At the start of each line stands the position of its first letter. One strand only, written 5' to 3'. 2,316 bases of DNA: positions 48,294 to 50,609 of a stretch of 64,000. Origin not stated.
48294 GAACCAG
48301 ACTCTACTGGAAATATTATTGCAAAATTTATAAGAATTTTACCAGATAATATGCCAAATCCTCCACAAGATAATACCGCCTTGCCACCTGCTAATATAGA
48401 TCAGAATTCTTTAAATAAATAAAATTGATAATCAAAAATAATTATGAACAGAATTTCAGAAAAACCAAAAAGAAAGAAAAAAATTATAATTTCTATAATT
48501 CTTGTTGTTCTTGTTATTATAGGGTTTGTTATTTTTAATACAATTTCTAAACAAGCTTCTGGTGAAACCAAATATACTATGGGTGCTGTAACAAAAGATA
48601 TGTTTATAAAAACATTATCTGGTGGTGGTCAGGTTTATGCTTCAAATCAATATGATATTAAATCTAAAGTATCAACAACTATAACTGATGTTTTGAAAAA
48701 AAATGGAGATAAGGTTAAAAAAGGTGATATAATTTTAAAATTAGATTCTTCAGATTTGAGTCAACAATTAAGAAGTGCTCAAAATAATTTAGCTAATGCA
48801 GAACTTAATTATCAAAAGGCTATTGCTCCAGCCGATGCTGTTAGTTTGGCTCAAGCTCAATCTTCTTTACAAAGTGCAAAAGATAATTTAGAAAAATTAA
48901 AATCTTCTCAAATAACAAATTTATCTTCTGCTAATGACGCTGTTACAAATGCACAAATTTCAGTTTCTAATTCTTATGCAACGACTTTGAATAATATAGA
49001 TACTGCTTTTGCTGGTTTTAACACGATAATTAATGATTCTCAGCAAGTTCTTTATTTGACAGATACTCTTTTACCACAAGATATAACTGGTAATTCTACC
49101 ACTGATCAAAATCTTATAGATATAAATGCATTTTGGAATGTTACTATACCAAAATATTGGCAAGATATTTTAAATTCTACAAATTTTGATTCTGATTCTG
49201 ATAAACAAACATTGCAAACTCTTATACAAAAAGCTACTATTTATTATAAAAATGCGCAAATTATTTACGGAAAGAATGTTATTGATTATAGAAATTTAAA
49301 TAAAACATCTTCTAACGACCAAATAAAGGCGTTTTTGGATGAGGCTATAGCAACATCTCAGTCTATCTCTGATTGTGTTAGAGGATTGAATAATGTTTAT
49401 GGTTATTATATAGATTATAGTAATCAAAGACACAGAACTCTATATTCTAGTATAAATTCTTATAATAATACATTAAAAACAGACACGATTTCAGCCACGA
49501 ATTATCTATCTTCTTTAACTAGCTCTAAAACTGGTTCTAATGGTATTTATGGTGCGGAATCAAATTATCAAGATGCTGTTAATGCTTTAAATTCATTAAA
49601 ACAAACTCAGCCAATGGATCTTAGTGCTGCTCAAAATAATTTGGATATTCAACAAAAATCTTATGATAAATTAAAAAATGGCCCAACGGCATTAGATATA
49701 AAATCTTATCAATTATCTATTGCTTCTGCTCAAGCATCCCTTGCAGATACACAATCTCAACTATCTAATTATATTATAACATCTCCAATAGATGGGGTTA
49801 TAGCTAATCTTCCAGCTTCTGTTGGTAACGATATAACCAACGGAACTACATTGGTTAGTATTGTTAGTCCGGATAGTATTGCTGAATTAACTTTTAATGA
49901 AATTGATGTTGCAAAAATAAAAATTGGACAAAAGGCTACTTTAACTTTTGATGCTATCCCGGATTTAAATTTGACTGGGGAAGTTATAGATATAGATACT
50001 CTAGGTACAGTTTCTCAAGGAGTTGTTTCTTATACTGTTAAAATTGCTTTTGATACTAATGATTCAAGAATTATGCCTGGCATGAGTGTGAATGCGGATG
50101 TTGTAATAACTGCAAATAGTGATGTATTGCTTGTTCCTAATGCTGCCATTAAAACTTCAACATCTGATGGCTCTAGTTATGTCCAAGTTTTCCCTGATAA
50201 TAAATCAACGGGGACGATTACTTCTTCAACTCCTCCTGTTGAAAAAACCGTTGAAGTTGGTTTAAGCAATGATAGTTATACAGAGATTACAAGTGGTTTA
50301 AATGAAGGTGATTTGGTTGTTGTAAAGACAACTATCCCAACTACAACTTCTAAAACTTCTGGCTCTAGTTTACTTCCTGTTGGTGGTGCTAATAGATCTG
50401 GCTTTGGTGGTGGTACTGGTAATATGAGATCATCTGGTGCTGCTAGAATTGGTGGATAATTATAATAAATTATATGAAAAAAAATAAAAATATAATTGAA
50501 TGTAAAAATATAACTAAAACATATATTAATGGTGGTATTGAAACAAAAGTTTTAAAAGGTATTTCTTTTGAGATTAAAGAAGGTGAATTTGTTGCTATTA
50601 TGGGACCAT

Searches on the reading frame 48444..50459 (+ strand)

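Call 60: search_protein_families(library=pfam, proteins=[window:48444-50459:+], max_evalue=0.001)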
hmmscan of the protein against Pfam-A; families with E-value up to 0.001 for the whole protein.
window:48444-50459:+ (671 aa): 4 families
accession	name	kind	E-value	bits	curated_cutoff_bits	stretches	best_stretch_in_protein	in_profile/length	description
PF16576.10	HlyD_D23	-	1.9e-18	67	30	2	377-549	40-214/214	Barrel-sandwich domain of CusB or HlyD membrane-fusion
PF13437.12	HlyD_3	-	1.1e-12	49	22.2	1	445-546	2-106/106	HlyD family secretion protein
PF00364.28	Biotin_lipoyl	-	7.8e-06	26.1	22.1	0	71-100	44-73/73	Biotin-requiring enzyme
PF13533.13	Biotin_lipoyl_2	-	5.2e-05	23.4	29.8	1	72-101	3-32/32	Biotin-lipoyl like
